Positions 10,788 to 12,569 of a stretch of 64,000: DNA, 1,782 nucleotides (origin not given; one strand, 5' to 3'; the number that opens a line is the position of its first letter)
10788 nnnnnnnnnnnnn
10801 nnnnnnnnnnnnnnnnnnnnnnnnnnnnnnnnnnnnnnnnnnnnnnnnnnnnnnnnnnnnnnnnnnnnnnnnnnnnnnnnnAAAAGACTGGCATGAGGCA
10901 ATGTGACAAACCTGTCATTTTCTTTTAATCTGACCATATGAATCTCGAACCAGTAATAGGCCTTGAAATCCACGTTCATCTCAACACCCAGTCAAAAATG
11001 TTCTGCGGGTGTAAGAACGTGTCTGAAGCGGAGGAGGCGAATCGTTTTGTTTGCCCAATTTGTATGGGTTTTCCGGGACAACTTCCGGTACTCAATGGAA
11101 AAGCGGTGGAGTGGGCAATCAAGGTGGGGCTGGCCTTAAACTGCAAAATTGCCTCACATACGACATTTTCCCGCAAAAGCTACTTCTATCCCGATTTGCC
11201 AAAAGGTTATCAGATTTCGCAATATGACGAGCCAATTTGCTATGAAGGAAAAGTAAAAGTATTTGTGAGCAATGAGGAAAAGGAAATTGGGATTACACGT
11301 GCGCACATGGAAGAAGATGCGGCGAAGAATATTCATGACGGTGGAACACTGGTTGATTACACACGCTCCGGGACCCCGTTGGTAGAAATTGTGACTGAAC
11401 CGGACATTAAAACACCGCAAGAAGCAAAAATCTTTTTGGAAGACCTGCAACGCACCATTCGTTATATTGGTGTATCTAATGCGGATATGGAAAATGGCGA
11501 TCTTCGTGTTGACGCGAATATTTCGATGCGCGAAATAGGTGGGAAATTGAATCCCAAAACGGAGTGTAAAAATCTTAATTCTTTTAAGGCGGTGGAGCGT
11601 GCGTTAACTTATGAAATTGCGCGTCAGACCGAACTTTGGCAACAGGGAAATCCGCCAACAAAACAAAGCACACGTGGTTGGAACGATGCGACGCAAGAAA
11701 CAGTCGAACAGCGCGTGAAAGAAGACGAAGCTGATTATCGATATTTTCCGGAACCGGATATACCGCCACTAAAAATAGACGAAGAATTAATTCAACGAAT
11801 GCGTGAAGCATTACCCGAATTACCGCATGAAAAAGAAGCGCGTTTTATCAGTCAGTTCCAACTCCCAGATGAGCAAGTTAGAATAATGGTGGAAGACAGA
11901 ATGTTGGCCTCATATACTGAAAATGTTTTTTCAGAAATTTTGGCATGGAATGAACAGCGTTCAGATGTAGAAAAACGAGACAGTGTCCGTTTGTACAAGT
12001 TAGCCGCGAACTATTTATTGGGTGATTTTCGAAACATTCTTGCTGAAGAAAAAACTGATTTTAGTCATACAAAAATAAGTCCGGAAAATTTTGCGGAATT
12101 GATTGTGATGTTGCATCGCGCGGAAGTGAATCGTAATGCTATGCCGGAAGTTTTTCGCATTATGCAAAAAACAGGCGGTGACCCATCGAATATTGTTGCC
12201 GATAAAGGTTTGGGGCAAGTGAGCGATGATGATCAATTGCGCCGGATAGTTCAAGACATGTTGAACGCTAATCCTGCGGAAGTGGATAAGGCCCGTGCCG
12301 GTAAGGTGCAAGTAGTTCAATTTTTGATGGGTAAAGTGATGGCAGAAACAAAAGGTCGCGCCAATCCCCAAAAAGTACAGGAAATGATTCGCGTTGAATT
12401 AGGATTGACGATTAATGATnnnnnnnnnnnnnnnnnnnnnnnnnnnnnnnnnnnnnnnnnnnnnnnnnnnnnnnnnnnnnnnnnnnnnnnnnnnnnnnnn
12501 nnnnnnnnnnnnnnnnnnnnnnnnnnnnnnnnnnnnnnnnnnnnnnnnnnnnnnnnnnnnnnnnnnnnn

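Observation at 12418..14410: Tandem diverged paralogs that keep a near-identical 115-bp promoter/operator block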

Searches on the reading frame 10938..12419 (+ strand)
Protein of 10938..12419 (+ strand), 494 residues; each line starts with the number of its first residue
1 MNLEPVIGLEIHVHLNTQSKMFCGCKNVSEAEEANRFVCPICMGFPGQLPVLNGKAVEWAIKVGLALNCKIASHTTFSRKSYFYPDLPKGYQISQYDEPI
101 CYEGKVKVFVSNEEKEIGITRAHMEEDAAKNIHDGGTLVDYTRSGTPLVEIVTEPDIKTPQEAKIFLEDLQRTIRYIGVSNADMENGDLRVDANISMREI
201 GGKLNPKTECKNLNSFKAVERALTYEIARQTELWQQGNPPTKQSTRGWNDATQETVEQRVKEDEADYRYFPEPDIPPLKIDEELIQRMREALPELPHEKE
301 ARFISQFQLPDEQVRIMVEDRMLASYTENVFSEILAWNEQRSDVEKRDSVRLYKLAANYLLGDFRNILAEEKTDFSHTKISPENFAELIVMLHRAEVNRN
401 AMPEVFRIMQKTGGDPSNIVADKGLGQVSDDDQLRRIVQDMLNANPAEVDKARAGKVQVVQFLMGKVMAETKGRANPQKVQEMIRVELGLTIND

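Call 21: find_related_loci(query=window:10938-12419:+, collection=genome_contigs, flank=6000)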
Query window:10938-12419:+ (494 aa) in genome_contigs; peptide patterns used: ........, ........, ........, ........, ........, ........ (x = any residue, [..] = any of these).
600 stretches matched a pattern (row limit reached: there are more); 594 encode a relative of the query (tblastn E <= 1e-3); the best 80 are kept; 80 distinct loci.
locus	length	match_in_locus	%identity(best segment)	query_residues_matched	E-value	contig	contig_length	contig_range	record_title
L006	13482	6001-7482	47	5-488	1e-150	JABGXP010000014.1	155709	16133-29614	MAG: bacterium isolate SI034_bin78 k141_1356190, whole genome shotgun sequence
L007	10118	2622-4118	46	4-485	1e-144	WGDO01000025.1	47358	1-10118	MAG: Patescibacteria group bacterium isolate S145_42 k151_181475, whole genome shotgun sequence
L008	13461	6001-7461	47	1-485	4e-144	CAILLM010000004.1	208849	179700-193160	Candidatus Staskawiczbacteria bacterium isolate AlinenLipids_bin-6305 genome assembly, contig: bin-6305:04/11, whole gen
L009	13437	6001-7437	47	6-485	1e-143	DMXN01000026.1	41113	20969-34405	MAG TPA_asm: Candidatus Moraniibacteriota bacterium isolate UBA11696 contig_9653, whole genome shotgun sequence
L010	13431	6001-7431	46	1-485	1e-142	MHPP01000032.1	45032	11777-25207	MAG: Candidatus Staskawiczbacteria bacterium RIFOXYC1_FULL_38_18 rifoxyc1_full_scaffold_946, whole genome shotgun sequen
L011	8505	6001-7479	46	1-485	9e-141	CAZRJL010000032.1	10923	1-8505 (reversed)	MAG TPA_asm: uncultured Bdellovibrionales bacterium isolate binchicken_co220_173 genome assembly, contig: NODE_3947_leng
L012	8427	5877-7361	45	4-485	7e-140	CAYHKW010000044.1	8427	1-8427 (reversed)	MAG TPA_asm: uncultured Gammaproteobacteria bacterium isolate ERP119705_co13_484 genome assembly, contig: NODE_10562_len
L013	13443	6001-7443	45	5-484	3e-139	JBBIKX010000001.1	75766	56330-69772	MAG: Candidatus Wildermuthbacteria bacterium isolate MTF170219_bin_196 NODE_213_length_75766_cov_9.001757, whole genome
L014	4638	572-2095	46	1-477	2e-140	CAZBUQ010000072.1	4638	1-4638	MAG TPA_asm: uncultured Gammaproteobacteria bacterium isolate binchicken_co38_1207 genome assembly, contig: NODE_38768_l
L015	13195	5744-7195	46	1-488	2e-135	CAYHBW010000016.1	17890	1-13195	MAG TPA_asm: uncultured Candidatus Saccharibacteria bacterium isolate ERP119705_co11_432 genome assembly, contig: NODE_2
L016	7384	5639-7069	44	1-484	3e-134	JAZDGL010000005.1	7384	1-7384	MAG: bacterium isolate MEGAHIT-group-0.262 k141_17041698, whole genome shotgun sequence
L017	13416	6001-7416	43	6-484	2e-134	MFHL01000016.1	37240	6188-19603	MAG: Candidatus Giovannonibacteria bacterium RIFCSPHIGHO2_02_FULL_44_11 rifcsphigho2_02_scaffold_2222, whole genome shot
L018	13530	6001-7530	44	6-488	8e-134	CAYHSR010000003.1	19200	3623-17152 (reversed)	MAG TPA_asm: uncultured Gammaproteobacteria bacterium isolate ERP119705_co14_33 genome assembly, contig: NODE_2874_lengt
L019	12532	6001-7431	45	5-482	2e-132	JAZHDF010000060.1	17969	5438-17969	MAG: Candidatus Moraniibacteriota bacterium isolate Bin13Zod NODE_370_length_17969_cov_15.493246, whole genome shotgun s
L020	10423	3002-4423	42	1-488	2e-131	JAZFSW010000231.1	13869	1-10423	MAG: Desulfobacterales bacterium isolate BS2bin.18 BS2bin.18_231, whole genome shotgun sequence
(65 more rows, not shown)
